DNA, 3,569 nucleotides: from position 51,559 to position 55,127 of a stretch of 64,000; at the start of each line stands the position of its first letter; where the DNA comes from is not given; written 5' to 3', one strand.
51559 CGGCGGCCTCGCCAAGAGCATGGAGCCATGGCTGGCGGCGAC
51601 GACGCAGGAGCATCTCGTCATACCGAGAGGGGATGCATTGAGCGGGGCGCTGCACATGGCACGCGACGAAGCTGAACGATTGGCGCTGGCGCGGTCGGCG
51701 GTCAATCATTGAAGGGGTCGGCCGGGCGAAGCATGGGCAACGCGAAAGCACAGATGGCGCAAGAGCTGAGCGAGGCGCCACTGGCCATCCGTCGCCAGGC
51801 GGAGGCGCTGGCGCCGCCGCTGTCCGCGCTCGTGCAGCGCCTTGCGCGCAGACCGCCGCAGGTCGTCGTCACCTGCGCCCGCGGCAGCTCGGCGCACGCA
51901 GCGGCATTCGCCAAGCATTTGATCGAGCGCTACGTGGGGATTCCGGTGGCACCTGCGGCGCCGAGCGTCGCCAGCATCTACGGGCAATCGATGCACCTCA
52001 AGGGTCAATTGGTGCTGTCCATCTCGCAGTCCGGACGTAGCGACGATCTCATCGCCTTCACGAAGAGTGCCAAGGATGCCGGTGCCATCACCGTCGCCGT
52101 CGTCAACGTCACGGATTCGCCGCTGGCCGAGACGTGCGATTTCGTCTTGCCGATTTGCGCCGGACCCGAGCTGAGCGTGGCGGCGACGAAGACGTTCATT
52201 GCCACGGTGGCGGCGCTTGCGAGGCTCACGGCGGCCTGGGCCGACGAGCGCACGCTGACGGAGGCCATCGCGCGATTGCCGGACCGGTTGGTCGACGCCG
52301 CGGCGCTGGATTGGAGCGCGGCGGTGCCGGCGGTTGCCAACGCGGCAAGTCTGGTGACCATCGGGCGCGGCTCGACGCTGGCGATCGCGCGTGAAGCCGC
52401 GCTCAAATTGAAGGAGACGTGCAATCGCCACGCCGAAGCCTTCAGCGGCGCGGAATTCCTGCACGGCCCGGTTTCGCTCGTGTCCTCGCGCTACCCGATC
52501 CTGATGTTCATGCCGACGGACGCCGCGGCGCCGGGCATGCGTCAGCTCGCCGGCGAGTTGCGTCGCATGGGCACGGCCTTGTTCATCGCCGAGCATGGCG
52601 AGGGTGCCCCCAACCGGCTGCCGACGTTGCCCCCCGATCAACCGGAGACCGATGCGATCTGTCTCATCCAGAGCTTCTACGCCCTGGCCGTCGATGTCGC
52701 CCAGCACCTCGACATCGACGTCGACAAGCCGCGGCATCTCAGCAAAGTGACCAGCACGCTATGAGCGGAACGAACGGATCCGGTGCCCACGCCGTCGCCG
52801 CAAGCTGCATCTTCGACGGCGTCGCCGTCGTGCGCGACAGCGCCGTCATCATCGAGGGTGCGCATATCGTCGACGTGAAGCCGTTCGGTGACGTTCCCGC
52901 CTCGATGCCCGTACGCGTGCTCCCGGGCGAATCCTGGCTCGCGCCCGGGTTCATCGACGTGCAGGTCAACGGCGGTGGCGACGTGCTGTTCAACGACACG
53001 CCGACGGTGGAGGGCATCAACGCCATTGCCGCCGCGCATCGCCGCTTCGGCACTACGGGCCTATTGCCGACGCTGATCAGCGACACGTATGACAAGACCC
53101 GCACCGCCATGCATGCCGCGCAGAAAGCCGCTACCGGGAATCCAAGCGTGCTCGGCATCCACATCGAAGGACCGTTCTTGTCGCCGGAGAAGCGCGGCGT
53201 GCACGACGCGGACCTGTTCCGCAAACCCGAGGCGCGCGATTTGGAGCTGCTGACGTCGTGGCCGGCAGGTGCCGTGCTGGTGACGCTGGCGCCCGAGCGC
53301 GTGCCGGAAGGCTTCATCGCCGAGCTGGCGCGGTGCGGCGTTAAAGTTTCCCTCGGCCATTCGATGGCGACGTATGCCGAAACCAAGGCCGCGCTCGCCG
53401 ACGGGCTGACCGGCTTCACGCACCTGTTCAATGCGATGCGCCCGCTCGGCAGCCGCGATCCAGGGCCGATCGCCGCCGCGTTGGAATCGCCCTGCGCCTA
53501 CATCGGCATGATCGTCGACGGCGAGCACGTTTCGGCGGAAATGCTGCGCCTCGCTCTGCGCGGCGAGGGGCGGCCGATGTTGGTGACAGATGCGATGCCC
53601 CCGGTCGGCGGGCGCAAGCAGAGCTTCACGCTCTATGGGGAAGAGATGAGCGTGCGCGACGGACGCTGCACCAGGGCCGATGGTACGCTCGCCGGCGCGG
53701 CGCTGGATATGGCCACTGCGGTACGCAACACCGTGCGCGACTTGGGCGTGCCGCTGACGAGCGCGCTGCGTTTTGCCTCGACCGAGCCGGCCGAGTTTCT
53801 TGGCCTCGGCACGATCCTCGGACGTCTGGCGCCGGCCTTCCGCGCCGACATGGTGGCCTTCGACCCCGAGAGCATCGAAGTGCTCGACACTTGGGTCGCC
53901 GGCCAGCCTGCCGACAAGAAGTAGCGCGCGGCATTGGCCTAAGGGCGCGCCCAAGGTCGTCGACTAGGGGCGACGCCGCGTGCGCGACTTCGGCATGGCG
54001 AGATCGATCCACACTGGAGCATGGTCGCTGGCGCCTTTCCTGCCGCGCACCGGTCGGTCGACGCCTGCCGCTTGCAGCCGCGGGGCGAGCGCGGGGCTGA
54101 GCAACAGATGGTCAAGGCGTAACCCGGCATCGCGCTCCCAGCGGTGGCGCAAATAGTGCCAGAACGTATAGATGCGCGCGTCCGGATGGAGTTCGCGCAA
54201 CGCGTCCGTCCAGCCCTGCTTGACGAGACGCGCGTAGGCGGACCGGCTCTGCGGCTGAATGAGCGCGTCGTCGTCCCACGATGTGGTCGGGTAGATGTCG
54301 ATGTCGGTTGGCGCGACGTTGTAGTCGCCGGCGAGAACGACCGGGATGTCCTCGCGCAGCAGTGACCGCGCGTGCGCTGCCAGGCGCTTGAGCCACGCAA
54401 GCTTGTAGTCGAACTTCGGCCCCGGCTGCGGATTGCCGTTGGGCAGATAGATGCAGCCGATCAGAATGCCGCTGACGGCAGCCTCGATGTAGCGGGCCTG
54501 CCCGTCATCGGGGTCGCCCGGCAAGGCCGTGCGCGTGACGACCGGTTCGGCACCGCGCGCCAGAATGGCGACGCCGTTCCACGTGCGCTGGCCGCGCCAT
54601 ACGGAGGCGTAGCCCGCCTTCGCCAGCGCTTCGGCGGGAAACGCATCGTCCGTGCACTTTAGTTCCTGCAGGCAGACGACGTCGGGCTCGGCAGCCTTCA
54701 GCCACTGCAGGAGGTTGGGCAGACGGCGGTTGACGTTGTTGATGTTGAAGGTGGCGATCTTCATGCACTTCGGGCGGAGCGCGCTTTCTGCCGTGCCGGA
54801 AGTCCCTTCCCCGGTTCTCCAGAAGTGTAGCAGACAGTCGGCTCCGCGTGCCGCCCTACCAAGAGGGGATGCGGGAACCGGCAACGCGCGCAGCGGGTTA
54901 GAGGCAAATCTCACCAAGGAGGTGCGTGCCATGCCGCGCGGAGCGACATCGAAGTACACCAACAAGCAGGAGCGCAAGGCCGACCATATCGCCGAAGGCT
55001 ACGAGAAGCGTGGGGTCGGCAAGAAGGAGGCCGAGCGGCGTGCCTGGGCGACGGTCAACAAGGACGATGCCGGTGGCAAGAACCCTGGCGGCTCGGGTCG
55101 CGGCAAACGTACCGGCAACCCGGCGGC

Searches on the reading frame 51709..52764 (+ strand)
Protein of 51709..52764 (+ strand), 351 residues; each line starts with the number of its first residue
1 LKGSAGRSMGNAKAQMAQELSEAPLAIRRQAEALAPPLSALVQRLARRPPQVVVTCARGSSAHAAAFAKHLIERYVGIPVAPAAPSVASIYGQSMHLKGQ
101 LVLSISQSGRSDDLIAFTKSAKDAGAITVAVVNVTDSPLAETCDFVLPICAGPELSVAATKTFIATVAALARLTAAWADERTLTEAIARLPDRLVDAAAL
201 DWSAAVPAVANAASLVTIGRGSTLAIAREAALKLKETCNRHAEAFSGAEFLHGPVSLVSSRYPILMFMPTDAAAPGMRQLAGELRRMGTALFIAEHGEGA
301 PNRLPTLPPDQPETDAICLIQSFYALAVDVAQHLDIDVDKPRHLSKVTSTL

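Call 46: search_protein_families(library=pfam, proteins=[window:51709-52764:+], max_evalue=0.001)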
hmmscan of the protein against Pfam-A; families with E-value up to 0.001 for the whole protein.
window:51709-52764:+ (351 aa): 1 family
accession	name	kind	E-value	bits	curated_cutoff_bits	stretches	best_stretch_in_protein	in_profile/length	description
PF01380.27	SIS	-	1.2e-24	87.1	25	2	54-171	9-126/131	SIS domain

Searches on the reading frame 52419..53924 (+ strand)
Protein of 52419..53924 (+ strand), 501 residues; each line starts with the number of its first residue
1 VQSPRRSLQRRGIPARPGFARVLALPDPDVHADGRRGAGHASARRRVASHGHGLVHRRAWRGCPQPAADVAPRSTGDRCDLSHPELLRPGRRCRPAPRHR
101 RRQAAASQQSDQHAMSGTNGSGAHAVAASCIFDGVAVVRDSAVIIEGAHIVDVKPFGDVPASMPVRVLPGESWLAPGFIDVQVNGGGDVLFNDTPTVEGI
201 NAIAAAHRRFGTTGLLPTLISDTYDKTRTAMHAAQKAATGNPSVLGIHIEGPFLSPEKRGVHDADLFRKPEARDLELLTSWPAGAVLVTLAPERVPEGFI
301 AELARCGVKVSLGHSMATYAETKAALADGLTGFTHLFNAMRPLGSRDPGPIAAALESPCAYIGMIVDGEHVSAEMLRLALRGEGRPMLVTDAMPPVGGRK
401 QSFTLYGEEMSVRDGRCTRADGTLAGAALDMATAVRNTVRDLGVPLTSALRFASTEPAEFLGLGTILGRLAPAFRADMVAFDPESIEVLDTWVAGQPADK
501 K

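Call 46: search_protein_families(library=pfam, proteins=[window:52419-53924:+], max_evalue=0.001)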
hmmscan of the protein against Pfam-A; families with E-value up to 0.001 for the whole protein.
window:52419-53924:+ (501 aa): 2 families
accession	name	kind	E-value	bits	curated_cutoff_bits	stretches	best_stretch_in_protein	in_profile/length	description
PF01979.26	Amidohydro_1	-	8.2e-18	65.2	25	1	174-493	2-340/345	Amidohydrolase family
PF07969.17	Amidohydro_3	-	0.00031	20.8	29.7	1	430-496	390-469/472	Amidohydrolase family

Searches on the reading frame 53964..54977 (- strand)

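Call 46: search_protein_families(library=pfam, proteins=[window:53964-54977:-], max_evalue=0.001)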
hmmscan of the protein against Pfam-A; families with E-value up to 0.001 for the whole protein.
window:53964-54977:- (337 aa): 1 family
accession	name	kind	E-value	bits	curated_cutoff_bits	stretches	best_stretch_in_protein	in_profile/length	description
PF03372.29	Exo_endo_phos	-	4.9e-28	98.8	24.5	1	75-319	1-225/225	Endonuclease/Exonuclease/phosphatase family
